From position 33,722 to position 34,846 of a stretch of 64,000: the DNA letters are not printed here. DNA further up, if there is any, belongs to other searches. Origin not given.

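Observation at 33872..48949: LOG-family Rossmann domain fused to a YHS domain, plus two further YHS-like proteins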

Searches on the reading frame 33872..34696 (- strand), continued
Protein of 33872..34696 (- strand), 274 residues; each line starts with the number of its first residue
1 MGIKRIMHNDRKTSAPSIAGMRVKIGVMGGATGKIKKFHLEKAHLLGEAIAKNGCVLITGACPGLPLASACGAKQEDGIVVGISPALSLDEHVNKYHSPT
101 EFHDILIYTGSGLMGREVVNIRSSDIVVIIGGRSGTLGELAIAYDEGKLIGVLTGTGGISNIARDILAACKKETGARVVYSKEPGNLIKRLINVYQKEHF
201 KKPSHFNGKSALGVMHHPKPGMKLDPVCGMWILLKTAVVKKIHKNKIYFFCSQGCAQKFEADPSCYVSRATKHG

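Call 20: search_solved_structures(query=A1, max_evalue=0.01, show_alignments=3)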
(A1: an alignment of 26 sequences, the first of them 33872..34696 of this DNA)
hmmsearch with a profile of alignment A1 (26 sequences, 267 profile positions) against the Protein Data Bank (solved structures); distinct sequences matched with E-value up to 0.01: 9.
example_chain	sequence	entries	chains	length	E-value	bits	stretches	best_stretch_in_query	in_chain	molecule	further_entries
6y01_AAA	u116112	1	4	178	8.6e-15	57.9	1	17-143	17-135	p450 cytochrome, putative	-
2iz5_A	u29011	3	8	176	1.7e-13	53.6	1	13-149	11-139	MOCO CARRIER PROTEIN | MOLYBDENUM COFACTOR CARRIER PROTEIN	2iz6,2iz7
1rcu_A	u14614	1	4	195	2.7e-13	53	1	15-163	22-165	conserved hypothetical protein VT76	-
5wq3_A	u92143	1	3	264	1.5e-05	27.6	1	11-89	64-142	Cytokinin riboside 5'-monophosphate phosphoribohydrolase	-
5zi9_A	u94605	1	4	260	7.2e-05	25.3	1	14-89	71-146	Cytokinin riboside 5'-monophosphate phosphoribohydrolase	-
1wek_A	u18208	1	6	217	0.00026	23.5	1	19-91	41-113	hypothetical protein TT1465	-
9us2_A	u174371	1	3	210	0.00034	23.1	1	7-133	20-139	Cytokinin riboside 5'-monophosphate phosphoribohydrolase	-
7w2i_A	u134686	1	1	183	0.0031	20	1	24-142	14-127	Cytokinin riboside 5'-monophosphate phosphoribohydrolase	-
7w2i_B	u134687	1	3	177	0.0031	20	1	24-142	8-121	Cytokinin riboside 5'-monophosphate phosphoribohydrolase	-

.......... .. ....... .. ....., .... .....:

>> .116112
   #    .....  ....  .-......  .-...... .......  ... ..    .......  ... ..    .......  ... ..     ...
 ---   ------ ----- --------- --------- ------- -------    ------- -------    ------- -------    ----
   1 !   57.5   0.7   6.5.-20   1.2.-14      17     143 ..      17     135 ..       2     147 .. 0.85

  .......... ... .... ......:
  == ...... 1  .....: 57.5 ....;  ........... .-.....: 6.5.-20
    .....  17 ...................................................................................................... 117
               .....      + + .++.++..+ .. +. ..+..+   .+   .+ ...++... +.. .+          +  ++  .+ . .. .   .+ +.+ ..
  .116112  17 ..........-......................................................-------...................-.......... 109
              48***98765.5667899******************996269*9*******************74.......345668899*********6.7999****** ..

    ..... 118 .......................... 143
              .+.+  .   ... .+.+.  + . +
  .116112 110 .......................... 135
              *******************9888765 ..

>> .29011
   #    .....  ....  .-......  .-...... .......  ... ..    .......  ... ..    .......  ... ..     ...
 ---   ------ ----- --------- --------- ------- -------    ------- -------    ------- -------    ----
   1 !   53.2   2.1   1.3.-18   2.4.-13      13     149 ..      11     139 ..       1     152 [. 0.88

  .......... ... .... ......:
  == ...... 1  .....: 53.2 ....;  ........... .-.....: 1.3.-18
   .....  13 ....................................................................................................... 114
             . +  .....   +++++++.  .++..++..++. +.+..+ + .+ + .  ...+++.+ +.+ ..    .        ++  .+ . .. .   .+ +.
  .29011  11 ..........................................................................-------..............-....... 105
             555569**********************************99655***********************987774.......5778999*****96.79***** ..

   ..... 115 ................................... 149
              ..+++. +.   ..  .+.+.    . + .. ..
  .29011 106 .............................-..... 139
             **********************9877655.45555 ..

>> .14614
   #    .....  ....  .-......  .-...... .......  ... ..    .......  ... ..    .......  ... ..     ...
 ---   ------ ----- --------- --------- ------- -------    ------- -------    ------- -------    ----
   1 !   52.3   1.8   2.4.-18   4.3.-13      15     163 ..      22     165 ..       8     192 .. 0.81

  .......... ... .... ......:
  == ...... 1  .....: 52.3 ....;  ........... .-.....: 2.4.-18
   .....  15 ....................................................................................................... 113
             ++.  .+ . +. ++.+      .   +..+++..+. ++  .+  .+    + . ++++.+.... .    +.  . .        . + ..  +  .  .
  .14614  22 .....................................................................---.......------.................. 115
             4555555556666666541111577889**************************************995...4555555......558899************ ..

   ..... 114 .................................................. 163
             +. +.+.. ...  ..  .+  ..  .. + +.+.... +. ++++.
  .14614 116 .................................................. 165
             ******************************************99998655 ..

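Call 24: list_cluster_members(proteins=[window:33872-34696:-, P0121, window:34696-34992:-, window:49104-50561:-, window:35632-36615:-])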
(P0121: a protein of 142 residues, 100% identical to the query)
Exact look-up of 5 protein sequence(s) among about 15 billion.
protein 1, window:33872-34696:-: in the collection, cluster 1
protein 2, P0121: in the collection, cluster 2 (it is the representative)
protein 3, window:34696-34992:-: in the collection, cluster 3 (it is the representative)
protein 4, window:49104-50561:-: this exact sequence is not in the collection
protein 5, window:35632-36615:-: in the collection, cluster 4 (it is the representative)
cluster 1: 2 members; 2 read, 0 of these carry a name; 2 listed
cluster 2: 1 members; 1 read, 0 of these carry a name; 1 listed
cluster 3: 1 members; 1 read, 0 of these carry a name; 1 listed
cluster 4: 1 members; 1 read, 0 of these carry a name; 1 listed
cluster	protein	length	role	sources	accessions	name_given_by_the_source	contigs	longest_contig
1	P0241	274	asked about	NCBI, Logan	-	-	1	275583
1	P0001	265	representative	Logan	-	-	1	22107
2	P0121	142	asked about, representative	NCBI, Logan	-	-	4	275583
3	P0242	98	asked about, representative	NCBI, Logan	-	-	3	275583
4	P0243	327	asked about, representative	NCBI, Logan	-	-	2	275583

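Call 28: find_encoding_contigs(protein=P0001, flank=10000, max_places=3)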
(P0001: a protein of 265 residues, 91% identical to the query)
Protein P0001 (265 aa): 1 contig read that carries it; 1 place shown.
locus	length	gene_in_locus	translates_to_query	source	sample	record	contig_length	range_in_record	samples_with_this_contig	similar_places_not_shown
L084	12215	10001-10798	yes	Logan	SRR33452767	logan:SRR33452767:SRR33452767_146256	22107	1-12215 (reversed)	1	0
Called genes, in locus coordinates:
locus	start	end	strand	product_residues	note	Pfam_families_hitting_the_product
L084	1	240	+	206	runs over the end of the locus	PF04542:Sigma70_r2, PF08281:Sigma70_r4_2, PF04545:Sigma70_r4 (weak)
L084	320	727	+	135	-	-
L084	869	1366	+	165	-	-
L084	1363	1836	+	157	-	PF13801:Metal_resist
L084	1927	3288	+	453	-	PF02321:OEP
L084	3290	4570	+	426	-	PF19335:HMBD, PF25869:3HB_CusB (faint), PF25954:Beta-barrel_RND_2, PF25944:Beta-barrel_RND, PF25975:CzcB_C, PF25989:YknX_C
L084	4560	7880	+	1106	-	PF00873:ACR_tran, PF03176:MMPL (faint), PF00873:ACR_tran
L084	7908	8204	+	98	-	PF02922:CBM_48, PF16561:AMPK1_CBM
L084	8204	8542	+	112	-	-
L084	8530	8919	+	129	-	PF03203:MerC (weak)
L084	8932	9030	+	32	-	-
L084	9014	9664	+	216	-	PF13462:Thioredoxin_4, PF01323:DSBA (weak)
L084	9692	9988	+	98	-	-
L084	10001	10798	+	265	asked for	PF18306:LDcluster4, PF04945:YHS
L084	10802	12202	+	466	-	PF00753:Lactamase_B (weak), PF12706:Lactamase_B_2 (weak), PF16661:Lactamase_B_6, PF10996:Beta-Casp, PF07521:RMMBL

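Call 48: predict_structure(alignment_id=A1)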
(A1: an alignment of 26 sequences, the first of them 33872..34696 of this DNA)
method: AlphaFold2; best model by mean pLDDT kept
length: 274 residues; sequences in the alignment: 26
mean_pLDDT: 83.9   pTM: 0.71
mean pLDDT of the five models: 83.9, 76.5, 73.8, 72.3, 67.6
residues with pLDDT >= 90: 138; 70-90: 91; 50-70: 19; < 50: 26
segments of 3 or more residues with pLDDT < 50: 1-4, 6-12, 204-208, 210-215, 271-274
pLDDT, mean of each block of 10 residues (from residue 1): 46 68 91 84 97 95 89 97 91 85 91 76 93 85 92 92 92 88 97 85 49 58 86 91 93 91 78 43
secondary structure, 60 per line:
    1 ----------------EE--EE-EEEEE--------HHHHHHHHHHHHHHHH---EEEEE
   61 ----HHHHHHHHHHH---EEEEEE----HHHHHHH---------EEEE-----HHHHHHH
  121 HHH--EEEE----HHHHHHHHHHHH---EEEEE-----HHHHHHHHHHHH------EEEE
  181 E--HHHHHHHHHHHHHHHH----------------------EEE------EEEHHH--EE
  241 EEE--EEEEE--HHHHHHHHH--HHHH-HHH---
elements in order: E24-28 H37-52 E56-60 H65-75 E79-84 H89-95 E105-108 H114-123 E126-129 H134-145 E149-153 H159-170 E177-181 H184-199 E222-224 E231-233 E239-243 E246-250 H253-261 H264-267

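Call 52: fold_search(model_id=the predicted structure, library=pdb)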
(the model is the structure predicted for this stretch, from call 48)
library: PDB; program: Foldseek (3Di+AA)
matches with E <= 10: 1315; with E <= 0.001: 116
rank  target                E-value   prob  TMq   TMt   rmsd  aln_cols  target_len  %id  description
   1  1rcu_A                2.4e-11  1.00  0.55  0.86   2.5       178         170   25  X-RAY STRUCTURE OF TM1055 NORTHEAST STRUCTURAL GENOMICS CONSORTIUM TARGET VT76 (released 2003-12-02)
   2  2iz5_C                6.9e-11  1.00  0.52  0.88   2.7       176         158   27  FUNCTION AND STRUCTURE OF THE MOLYBDENUM COFACTOR CARRIER PROTEIN MCP FROM CHLAMYDOMONAS REINHARDTII (released 2006-07-26)
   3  2iz7_B                1.2e-10  1.00  0.52  0.85   2.8       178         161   26  structure of Moco Carrier Protein from Chlamydomonas reinhardtii (released 2006-07-27)
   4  6y01_DDD              2.4e-10  1.00  0.53  0.85   2.5       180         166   30  The structure of the molybdenum cofactor binding protein from the phototrophic bacterium Rippkaea orientalis (released 2020-09-16)
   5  2iz5_D                3.2e-10  1.00  0.54  0.90   2.2       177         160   27  FUNCTION AND STRUCTURE OF THE MOLYBDENUM COFACTOR CARRIER PROTEIN MCP FROM CHLAMYDOMONAS REINHARDTII (released 2006-07-26)
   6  6y01_AAA              4.1e-10  1.00  0.53  0.87   2.1       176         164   30  The structure of the molybdenum cofactor binding protein from the phototrophic bacterium Rippkaea orientalis (released 2020-09-16)
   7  2iz5_B                4.9e-10  1.00  0.51  0.84   2.4       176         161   28  FUNCTION AND STRUCTURE OF THE MOLYBDENUM COFACTOR CARRIER PROTEIN MCP FROM CHLAMYDOMONAS REINHARDTII (released 2006-07-26)
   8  6y01_BBB              6.0e-10  1.00  0.54  0.87   2.3       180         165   30  The structure of the molybdenum cofactor binding protein from the phototrophic bacterium Rippkaea orientalis (released 2020-09-16)
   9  6y01_CCC              1.5e-09  1.00  0.55  0.89   2.1       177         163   29  The structure of the molybdenum cofactor binding protein from the phototrophic bacterium Rippkaea orientalis (released 2020-09-16)
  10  2iz6_A                2.3e-09  1.00  0.50  0.84   2.9       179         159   26  Structure of the Chlamydomonas rheinhardtii Moco Carrier Protein (released 2006-07-26)
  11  2iz7_A                3.2e-09  1.00  0.52  0.85   2.4       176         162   27  structure of Moco Carrier Protein from Chlamydomonas reinhardtii (released 2006-07-27)
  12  2iz5_A                3.6e-09  1.00  0.52  0.87   2.4       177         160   26  FUNCTION AND STRUCTURE OF THE MOLYBDENUM COFACTOR CARRIER PROTEIN MCP FROM CHLAMYDOMONAS REINHARDTII (released 2006-07-26)
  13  1weh_A                6.2e-09  1.00  0.47  0.73   5.3       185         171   18  Crystal structure of the conserved hypothetical protein TT1887 from Thermus thermophilus HB8 (released 2004-11-25)
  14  1t35_E                8.5e-09  1.00  0.52  0.74   3.8       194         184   21  CRYSTAL STRUCTURE OF A HYPOTHETICAL PROTEIN YVDD- A PUTATIVE LYSINE DECARBOXYLASE (released 2004-05-04)
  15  5zbk                  1.2e-08  1.00  0.52  0.76   3.0       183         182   22  Crystal structure of type-I LOG from Pseudomonas aeruginosa PAO1 in complex with AMP (released 2018-06-27)
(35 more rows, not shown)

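Call 58: search_dna_similar(query=window:33872-34696:-, collection=plasmids, mode=protein, max_evalue=0.00001, max_rows=25)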
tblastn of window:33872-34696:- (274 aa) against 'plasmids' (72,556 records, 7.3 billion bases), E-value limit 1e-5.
Records with a match: 5; places in all: 5; records where one place covers at least 80% of the query: 0.
Best place of each record, by identity: <60% 5.
By first word of the organism name: Nostoc 3; Halomonas 1; Bosea 1.
By predicted mobility (MOB-suite, as given by PLSDB): conjugative 3; non-mobilizable 2.
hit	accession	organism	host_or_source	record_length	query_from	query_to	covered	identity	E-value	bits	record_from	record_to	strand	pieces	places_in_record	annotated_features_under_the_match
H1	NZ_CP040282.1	Nostoc sp. C057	Phaeoceros,pure culture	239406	22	154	49%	35.1%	8e-9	64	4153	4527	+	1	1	TIGR00725 family protein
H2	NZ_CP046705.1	Nostoc sp. ATCC 53789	-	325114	22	154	49%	34.3%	4e-8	62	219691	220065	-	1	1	TIGR00725 family protein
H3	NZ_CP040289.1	Nostoc sp. C057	Phaeoceros,pure culture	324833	22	154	49%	34.3%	7e-8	61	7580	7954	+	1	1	TIGR00725 family protein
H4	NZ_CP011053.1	Halomonas sp. KO116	Nile Delta Mediterranean Sea surface ...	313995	214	273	22%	41.9%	4e-6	56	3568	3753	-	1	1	YHS domain-containing protein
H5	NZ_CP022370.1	Bosea sp. AS-1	-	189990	225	267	16%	53.5%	7e-6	55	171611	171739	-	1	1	heavy metal translocating P-type ATPase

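Call 68: search_protein_families(library=padloc, proteins=[window:33872-34696:-], max_evalue=0.01)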
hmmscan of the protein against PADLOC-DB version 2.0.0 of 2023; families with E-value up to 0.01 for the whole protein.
window:33872-34696:- (274 aa): 0 families

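Call 76: search_protein_families(library=pfam, proteins=[L012:8879-11581:+, L068:3481-4095:+, L030:2905-4701:+, L027:6306-7997:+, L040:894-3098:+, L039:1354-2709:+, L009:14454-15158:+, L017:8985-9281:+, L018:7482-8147:+, L056:6183-7034:+], max_evalue=0.001)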
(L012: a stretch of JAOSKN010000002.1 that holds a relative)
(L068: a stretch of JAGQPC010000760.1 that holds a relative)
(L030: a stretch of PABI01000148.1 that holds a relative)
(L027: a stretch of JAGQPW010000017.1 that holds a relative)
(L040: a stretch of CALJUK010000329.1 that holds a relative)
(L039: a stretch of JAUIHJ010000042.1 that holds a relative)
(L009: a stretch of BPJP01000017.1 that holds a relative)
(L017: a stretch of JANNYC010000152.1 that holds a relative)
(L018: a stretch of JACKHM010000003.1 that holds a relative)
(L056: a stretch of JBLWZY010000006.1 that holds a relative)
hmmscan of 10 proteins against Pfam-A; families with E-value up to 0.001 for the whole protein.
L012:8879-11581:+ (900 aa): 7 families
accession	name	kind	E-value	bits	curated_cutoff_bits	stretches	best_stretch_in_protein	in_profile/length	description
PF00122.25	E1-E2_ATPase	-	1.5e-50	171.7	28.1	1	120-314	2-181/181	E1-E2 ATPase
PF00689.26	Cation_ATPase_C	-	6.7e-43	146.9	27.3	1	725-896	1-175/175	Cation transporting ATPase, C-terminus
PF13246.12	Cation_ATPase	-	6.2e-25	87.5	21.7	1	394-480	2-91/91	Cation transport ATPase (P-type)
PF00702.32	Hydrolase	-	3.8e-19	70.3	26.4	1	524-655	76-191/191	haloacid dehalogenase-like hydrolase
PF00690.31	Cation_ATPase_N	-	2.5e-17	62.7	20.4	1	13-80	1-69/69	Cation transporter/ATPase, N-terminus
PF08282.18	Hydrolase_3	-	3.3e-08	34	20.9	1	631-685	199-252/255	haloacid dehalogenase-like hydrolase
PF12710.13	HAD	-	9.3e-07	29.9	27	1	499-651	33-188/189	haloacid dehalogenase-like hydrolase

L068:3481-4095:+ (204 aa): 1 family
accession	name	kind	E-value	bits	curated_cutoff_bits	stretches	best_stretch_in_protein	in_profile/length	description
PF01813.22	ATP-synt_D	-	3.6e-32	112.3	25.7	1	10-192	2-196/196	ATP synthase subunit D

L030:2905-4701:+ (598 aa): 1 family
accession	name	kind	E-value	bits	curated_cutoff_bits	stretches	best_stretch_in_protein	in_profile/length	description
PF01496.24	V_ATPase_I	-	1.1e-13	50.5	30.7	2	511-594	724-814/815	V-type ATPase 116kDa subunit family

L027:6306-7997:+ (563 aa): 1 family
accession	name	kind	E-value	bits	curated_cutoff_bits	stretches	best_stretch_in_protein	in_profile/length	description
PF00343.26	Phosphorylase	-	5e-31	108.2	27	2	249-479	323-580/713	Carbohydrate phosphorylase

L040:894-3098:+ (734 aa): 2 families
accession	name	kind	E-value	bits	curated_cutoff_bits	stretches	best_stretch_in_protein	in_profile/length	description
PF00128.31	Alpha-amylase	-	1.8e-20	74.1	22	1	231-396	14-196/446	Alpha amylase, catalytic domain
PF02922.24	CBM_48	-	1.1e-11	45.4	22.4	1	61-159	1-83/83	Carbohydrate-binding module 48 (Isoamylase N-terminal domain)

L039:1354-2709:+ (451 aa): 2 families
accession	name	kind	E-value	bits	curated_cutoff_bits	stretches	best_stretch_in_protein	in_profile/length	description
PF00208.27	ELFV_dehydrog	-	1.5e-75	254.5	23.4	1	183-439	1-241/241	Glutamate/Leucine/Phenylalanine/Valine dehydrogenase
PF02812.23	ELFV_dehydrog_N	-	7.5e-57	191.1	25.3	1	37-165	1-129/129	Glu/Leu/Phe/Val dehydrogenase, dimerisation domain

L009:14454-15158:+ (234 aa): 1 family
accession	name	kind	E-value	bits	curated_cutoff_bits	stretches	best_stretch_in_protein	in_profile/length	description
PF00119.25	ATP-synt_A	-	1.5e-45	156.2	33.9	1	25-217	1-216/217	ATP synthase A chain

L017:8985-9281:+ (98 aa): 1 family
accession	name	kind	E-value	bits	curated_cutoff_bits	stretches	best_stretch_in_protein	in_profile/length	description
PF11154.13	DUF2934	-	4.5e-12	45.8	22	1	41-72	4-35/37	Protein of unknown function (DUF2934)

L018:7482-8147:+ (221 aa): 1 family
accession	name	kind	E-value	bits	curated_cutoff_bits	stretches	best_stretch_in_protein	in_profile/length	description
PF04945.19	YHS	-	3.3e-10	40.2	30.3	1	173-217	2-45/47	YHS domain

L056:6183-7034:+ (283 aa): 1 family
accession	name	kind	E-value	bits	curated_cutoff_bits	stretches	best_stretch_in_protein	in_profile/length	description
PF13490.11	zf-HC2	-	0.00019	21.9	22.2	1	8-41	1-34/35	Putative zinc-finger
